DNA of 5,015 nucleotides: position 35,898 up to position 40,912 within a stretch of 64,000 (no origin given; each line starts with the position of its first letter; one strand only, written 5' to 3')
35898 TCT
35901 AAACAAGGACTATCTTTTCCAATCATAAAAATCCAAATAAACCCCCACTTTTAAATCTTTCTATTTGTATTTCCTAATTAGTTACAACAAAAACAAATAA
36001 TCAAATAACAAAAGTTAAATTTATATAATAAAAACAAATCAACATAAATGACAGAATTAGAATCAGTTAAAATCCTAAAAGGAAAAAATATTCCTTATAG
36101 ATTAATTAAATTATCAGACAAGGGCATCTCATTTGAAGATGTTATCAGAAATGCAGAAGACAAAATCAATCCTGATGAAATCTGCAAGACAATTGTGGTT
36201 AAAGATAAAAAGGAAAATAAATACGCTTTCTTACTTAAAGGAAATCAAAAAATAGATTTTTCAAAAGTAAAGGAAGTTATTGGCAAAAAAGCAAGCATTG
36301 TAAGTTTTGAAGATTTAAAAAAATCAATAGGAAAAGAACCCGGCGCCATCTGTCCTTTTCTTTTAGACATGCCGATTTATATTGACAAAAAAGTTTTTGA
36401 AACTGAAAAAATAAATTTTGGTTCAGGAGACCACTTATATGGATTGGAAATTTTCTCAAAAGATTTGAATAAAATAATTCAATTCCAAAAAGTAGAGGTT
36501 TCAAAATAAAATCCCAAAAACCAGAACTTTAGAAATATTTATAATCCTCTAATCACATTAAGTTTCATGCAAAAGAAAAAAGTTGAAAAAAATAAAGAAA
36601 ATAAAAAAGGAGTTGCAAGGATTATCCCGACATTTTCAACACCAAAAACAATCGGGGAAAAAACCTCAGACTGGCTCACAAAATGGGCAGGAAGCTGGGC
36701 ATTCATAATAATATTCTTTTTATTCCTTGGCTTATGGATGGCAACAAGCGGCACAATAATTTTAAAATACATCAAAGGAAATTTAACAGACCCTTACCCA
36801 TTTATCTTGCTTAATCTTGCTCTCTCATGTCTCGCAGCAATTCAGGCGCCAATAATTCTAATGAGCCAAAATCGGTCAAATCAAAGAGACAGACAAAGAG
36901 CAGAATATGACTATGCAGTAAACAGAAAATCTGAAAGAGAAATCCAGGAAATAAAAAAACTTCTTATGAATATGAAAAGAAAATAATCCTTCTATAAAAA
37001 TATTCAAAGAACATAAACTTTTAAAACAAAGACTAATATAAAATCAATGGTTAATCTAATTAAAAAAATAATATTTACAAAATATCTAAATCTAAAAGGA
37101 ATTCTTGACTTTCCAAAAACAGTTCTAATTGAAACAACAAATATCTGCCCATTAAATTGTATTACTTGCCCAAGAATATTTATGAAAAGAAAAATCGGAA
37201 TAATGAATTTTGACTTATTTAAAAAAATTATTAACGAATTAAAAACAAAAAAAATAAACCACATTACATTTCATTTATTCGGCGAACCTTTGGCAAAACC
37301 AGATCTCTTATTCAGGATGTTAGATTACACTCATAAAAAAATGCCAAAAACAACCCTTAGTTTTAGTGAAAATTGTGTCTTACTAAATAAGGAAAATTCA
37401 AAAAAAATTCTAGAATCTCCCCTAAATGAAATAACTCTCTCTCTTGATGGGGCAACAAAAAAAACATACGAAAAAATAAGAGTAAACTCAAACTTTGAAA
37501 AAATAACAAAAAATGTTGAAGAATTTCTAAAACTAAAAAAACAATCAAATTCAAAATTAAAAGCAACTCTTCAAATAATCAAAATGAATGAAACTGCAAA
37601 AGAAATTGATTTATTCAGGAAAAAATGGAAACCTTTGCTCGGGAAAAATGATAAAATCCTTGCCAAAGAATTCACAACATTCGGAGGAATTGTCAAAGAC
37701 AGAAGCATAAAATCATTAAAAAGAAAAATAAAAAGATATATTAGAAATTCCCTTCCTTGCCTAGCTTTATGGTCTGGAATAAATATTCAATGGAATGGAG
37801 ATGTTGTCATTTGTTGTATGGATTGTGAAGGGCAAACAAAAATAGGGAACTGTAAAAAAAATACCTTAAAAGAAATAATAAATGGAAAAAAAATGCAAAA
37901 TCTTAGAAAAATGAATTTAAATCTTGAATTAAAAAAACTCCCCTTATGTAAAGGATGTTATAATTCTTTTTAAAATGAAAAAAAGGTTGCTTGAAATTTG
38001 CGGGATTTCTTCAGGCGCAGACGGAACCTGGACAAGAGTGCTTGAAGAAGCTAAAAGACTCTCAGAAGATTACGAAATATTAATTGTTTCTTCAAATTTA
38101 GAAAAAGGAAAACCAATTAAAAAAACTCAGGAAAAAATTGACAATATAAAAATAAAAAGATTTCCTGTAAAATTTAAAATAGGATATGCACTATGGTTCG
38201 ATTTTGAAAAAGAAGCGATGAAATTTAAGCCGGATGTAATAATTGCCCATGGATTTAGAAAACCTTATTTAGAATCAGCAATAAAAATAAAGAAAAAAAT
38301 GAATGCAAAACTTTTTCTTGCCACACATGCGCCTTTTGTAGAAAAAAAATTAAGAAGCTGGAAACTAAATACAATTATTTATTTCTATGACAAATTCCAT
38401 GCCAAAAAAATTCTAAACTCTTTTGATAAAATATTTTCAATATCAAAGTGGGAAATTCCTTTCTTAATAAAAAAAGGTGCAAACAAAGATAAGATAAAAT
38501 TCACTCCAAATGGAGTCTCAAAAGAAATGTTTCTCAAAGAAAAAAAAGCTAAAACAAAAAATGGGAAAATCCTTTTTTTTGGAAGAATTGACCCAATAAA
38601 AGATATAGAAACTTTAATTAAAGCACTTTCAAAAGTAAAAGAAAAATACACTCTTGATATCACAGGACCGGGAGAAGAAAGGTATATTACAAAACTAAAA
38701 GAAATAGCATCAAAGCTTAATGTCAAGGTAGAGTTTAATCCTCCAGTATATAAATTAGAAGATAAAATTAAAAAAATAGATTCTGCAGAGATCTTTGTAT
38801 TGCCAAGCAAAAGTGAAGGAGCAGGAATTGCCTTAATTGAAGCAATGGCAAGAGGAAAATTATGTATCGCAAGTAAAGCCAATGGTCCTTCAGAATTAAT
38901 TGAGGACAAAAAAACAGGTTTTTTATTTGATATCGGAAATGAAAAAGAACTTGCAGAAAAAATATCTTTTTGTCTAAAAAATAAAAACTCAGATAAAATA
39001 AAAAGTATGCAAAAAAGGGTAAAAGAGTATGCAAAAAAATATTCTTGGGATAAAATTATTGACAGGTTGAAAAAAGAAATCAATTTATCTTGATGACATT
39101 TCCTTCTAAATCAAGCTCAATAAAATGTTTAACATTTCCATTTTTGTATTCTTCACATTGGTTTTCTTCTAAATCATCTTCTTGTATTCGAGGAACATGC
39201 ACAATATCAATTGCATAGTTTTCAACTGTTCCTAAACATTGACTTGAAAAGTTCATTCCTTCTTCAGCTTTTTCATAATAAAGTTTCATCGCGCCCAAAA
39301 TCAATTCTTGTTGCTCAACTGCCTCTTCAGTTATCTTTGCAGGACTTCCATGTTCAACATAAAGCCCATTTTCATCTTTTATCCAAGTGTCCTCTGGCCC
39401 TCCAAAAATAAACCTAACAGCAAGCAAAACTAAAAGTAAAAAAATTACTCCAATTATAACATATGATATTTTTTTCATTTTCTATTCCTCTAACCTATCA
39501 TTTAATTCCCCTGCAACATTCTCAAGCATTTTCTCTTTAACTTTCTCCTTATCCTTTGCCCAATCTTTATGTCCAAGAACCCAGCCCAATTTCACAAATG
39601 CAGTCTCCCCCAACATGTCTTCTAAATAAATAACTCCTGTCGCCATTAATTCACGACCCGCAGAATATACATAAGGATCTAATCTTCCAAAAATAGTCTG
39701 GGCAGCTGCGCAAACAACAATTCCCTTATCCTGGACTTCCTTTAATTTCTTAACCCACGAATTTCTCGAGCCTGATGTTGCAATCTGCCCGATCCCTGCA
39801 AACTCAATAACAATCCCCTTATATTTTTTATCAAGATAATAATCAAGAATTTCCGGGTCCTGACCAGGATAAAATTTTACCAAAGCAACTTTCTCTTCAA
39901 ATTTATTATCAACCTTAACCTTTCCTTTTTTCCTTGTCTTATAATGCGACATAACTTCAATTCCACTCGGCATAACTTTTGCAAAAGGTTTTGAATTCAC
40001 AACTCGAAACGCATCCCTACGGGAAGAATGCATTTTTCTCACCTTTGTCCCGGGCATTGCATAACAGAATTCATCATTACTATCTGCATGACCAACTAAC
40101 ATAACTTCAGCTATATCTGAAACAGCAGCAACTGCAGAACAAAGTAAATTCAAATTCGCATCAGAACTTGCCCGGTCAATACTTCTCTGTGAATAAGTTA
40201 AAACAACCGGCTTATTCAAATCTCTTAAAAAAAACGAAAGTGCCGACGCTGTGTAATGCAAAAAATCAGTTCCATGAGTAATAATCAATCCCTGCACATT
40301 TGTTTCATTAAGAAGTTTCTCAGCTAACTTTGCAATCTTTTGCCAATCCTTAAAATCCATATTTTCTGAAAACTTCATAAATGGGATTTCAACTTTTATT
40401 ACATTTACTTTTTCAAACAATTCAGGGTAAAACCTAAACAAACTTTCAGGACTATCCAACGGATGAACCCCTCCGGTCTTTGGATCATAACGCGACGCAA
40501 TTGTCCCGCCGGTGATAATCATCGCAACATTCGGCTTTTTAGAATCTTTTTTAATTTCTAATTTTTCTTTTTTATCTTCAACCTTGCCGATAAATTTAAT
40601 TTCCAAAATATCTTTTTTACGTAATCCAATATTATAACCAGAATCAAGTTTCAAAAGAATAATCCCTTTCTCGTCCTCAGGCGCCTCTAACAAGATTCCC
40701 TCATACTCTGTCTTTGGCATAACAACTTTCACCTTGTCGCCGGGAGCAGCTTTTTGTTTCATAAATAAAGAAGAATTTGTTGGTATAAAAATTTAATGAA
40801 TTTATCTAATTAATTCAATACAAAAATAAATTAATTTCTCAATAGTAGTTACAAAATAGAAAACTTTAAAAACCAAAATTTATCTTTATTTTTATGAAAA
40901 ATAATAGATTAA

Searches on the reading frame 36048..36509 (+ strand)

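Call 70: search_protein_families(library=pfam, proteins=[window:36048-36509:+], max_evalue=0.001)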
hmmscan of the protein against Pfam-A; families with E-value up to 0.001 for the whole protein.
window:36048-36509:+ (153 aa): 1 family
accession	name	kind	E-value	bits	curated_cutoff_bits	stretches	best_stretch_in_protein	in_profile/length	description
PF04073.20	tRNA_edit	-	2e-21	76.8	25.5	1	39-142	15-122/123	Aminoacyl-tRNA editing domain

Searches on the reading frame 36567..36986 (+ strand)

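Call 70: search_protein_families(library=pfam, proteins=[window:36567-36986:+], max_evalue=0.001)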
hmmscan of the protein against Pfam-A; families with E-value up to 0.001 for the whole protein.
window:36567-36986:+ (139 aa): 1 family
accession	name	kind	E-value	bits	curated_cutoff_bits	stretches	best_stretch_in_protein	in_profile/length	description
PF06210.16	DUF1003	-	4.7e-32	110.7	27.4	1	42-137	2-93/103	Protein of unknown function (DUF1003)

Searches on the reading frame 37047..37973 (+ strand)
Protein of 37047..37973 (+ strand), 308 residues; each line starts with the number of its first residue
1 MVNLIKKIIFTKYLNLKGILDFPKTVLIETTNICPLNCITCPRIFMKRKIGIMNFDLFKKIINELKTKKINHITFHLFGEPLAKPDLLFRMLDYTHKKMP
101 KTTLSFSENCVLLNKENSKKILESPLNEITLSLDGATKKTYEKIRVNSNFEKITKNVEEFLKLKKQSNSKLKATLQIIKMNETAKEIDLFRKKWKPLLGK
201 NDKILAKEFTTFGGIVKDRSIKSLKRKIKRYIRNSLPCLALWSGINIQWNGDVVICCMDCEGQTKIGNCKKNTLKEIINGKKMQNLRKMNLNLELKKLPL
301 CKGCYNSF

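Call 70: search_protein_families(library=pfam, proteins=[window:37047-37973:+], max_evalue=0.001)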
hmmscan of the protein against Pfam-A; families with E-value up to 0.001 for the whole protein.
window:37047-37973:+ (308 aa): 3 families
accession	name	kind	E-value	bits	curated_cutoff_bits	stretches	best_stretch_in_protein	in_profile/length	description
PF13186.11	SPASM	-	9.4e-14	51.9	21.5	1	238-305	1-67/67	Iron-sulfur cluster-binding domain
PF04055.27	Radical_SAM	-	2.4e-13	51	29.5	1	28-164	1-140/166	Radical SAM superfamily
PF13353.11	Fer4_12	-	0.00088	20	22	1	34-145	15-125/137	4Fe-4S single cluster domain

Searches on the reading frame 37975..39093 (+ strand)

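Call 70: search_protein_families(library=pfam, proteins=[window:37975-39093:+], max_evalue=0.001)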
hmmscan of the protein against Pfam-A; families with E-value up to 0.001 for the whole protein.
window:37975-39093:+ (372 aa): 6 families
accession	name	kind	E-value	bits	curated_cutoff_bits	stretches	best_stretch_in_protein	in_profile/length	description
PF00534.26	Glycos_transf_1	-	1.6e-32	112.8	26.4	1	188-355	7-171/172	Glycosyl transferases group 1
PF13692.12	Glyco_trans_1_4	-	6.4e-29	101.5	27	1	198-336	3-142/142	Glycosyl transferases group 1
PF13439.12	Glyco_transf_4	-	1.1e-10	42.2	28.5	1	16-182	2-167/170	Glycosyltransferase Family 4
PF20706.3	GT4-conflict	-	2.8e-09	36.9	26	1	189-364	190-384/385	Family 4 Glycosyltransferase in conflict systems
PF13524.12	Glyco_trans_1_2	-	0.00014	22.3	25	1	214-365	5-142/144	Glycosyl transferase-like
PF13477.12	Glyco_trans_4_2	-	0.00019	22.1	23.4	1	16-135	7-126/139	Glycosyl transferase 4-like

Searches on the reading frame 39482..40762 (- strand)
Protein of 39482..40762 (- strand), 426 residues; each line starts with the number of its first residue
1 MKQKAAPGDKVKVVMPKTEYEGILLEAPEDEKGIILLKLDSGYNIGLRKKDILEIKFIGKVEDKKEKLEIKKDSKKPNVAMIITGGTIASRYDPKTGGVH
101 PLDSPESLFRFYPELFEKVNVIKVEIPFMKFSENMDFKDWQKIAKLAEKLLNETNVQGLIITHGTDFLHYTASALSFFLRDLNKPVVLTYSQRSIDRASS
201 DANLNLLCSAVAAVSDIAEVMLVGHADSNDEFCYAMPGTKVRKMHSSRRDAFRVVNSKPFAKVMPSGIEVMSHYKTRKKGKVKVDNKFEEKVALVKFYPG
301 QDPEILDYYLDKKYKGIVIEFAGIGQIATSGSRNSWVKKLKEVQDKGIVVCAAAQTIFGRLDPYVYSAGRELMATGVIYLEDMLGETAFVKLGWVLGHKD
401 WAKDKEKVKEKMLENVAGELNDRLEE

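Call 70: search_protein_families(library=pfam, proteins=[window:39482-40762:-], max_evalue=0.001)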
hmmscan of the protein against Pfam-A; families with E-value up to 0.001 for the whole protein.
window:39482-40762:- (426 aa): 3 families
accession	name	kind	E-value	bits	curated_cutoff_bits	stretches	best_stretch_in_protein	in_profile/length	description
PF00710.25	Asparaginase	-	1.5e-48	165.3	22.5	1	78-271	1-188/193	Asparaginase, N-terminal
PF17763.6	Asparaginase_C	-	8.1e-24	84.2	34.6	1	291-408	1-110/114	Glutaminase/Asparaginase C-terminal domain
PF18195.6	GatD_N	-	4.5e-16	58.4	25.7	1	5-58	1-54/54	GatD N-terminal domain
